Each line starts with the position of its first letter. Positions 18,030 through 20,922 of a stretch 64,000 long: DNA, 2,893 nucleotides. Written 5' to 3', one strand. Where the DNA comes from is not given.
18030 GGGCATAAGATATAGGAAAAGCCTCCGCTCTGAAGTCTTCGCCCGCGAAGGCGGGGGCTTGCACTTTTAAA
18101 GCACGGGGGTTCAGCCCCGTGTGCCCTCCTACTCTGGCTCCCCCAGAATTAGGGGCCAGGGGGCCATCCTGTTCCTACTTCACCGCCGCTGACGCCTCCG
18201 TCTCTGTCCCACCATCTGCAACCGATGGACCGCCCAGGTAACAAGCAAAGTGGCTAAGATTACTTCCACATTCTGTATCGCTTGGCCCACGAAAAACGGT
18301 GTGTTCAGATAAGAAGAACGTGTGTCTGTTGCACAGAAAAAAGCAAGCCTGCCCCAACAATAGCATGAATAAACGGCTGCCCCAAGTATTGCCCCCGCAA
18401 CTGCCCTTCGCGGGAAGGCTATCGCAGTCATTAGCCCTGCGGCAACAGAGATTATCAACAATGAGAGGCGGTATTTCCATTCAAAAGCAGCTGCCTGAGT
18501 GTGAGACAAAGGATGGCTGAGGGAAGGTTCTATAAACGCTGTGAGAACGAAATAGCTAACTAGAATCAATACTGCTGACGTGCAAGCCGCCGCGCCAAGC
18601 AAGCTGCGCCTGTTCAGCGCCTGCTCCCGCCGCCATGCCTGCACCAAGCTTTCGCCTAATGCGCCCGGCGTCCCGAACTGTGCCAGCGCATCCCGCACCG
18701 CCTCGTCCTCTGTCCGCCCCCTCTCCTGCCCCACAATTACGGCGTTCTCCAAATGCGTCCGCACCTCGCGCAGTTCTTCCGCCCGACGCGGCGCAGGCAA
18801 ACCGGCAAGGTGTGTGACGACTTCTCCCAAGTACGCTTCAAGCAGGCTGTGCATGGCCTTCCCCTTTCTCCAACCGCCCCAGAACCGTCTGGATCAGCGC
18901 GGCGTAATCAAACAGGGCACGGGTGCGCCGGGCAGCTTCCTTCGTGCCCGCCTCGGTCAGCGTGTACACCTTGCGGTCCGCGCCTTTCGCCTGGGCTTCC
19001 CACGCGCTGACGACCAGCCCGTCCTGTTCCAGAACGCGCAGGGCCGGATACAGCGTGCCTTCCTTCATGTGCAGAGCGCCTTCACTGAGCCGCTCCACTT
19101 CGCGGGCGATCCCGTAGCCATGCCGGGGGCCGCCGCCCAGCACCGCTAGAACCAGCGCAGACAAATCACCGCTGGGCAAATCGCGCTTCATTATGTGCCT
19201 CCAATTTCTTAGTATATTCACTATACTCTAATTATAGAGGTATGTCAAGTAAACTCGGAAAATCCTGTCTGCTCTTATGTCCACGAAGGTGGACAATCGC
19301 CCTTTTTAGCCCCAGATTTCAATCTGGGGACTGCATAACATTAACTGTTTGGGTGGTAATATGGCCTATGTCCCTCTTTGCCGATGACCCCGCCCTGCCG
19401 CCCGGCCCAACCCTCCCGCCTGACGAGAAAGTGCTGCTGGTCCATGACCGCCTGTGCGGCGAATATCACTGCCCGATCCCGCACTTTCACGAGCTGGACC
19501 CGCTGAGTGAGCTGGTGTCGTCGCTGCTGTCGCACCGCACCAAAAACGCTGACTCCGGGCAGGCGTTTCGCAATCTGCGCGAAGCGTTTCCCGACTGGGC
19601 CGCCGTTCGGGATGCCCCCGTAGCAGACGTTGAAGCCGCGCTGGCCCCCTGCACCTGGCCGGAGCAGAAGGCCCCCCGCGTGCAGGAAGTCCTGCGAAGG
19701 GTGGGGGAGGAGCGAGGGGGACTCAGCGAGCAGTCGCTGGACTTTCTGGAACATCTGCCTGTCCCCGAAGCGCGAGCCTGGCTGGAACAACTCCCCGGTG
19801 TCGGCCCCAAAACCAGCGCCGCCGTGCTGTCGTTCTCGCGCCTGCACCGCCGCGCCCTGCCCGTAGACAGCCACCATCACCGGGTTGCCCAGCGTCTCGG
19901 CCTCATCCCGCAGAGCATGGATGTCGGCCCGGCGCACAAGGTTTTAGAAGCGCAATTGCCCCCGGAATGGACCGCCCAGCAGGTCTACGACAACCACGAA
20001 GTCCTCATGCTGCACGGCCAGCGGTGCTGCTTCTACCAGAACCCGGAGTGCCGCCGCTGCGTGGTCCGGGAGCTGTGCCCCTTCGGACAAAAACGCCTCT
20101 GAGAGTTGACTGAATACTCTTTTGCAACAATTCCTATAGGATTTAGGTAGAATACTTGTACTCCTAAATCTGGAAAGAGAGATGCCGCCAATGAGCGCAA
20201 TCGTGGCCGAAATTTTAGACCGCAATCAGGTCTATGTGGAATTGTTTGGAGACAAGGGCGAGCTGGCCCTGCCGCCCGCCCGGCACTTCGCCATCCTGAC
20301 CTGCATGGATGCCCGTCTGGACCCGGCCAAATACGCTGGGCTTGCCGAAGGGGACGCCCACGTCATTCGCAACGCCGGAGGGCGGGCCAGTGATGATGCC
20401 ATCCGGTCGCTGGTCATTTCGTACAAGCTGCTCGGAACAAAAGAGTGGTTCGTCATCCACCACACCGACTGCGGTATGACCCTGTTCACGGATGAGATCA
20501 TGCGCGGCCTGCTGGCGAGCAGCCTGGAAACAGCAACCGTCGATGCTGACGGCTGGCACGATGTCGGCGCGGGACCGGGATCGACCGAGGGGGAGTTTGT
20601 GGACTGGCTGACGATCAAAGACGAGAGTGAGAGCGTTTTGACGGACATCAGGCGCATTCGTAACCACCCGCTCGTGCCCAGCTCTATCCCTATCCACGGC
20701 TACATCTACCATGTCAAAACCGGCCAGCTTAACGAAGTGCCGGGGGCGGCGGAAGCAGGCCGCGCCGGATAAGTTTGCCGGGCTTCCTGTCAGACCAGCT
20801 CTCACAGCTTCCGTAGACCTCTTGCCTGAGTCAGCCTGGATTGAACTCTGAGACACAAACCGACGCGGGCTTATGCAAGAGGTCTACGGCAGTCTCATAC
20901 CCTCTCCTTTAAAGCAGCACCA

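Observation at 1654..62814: Five or more repeat families share one two-hairpin arm design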

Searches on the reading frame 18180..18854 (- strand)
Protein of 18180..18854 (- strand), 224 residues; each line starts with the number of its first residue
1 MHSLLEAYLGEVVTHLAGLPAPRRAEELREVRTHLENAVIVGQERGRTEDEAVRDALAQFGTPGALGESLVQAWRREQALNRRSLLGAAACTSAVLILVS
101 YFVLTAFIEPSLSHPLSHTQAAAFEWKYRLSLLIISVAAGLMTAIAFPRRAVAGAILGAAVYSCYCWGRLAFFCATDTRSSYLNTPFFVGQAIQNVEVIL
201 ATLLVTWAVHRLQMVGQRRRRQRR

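Call 16: search_protein_families(library=pfam, proteins=[window:18180-18854:-])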
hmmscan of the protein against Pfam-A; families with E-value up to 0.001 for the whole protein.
window:18180-18854:- (224 aa): 1 family
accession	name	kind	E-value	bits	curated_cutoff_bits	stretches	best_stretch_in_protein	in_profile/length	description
PF22564.2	HAAS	-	1.6e-06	28.8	27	1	8-66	2-52/55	HAAS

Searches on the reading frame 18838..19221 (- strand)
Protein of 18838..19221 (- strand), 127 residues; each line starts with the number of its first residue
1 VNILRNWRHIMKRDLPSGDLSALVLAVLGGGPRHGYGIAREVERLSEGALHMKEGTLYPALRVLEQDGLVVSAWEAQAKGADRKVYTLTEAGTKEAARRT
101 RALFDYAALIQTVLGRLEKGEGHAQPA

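Call 97: search_protein_families(library=pfam, proteins=[window:18838-19221:-], max_evalue=0.00001)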
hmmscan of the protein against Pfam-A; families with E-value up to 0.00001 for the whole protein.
window:18838-19221:- (127 aa): 1 family
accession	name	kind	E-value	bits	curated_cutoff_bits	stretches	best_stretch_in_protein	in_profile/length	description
PF03551.20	PadR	-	4.2e-24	84.8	27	1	24-97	1-74/75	Transcriptional regulator PadR-like family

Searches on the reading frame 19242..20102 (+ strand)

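Call 16: search_protein_families(library=pfam, proteins=[window:19242-20102:+])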
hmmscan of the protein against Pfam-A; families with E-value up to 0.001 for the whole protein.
window:19242-20102:+ (286 aa): 2 families
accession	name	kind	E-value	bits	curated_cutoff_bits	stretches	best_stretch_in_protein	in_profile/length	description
PF00730.31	HhH-GPD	-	1.5e-06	28.9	26.2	1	92-225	1-92/108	HhH-GPD superfamily base excision DNA repair protein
PF00633.29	HHH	-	0.0003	20.9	24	1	178-198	10-30/30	Helix-hairpin-helix motif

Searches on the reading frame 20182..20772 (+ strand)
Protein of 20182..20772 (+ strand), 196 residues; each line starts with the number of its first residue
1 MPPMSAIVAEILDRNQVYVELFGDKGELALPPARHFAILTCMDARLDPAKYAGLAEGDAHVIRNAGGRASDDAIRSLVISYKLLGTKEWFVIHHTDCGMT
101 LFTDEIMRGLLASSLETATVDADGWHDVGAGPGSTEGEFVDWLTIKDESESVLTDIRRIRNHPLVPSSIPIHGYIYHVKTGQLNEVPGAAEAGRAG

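Call 97: search_protein_families(library=pfam, proteins=[window:20182-20772:+], max_evalue=0.00001)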
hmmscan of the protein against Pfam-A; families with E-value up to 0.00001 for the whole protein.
window:20182-20772:+ (196 aa): 1 family
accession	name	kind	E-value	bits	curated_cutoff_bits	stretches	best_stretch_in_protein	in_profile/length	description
PF00484.24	Pro_CA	-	2.1e-12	48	25.7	1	37-183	2-156/156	Carbonic anhydrase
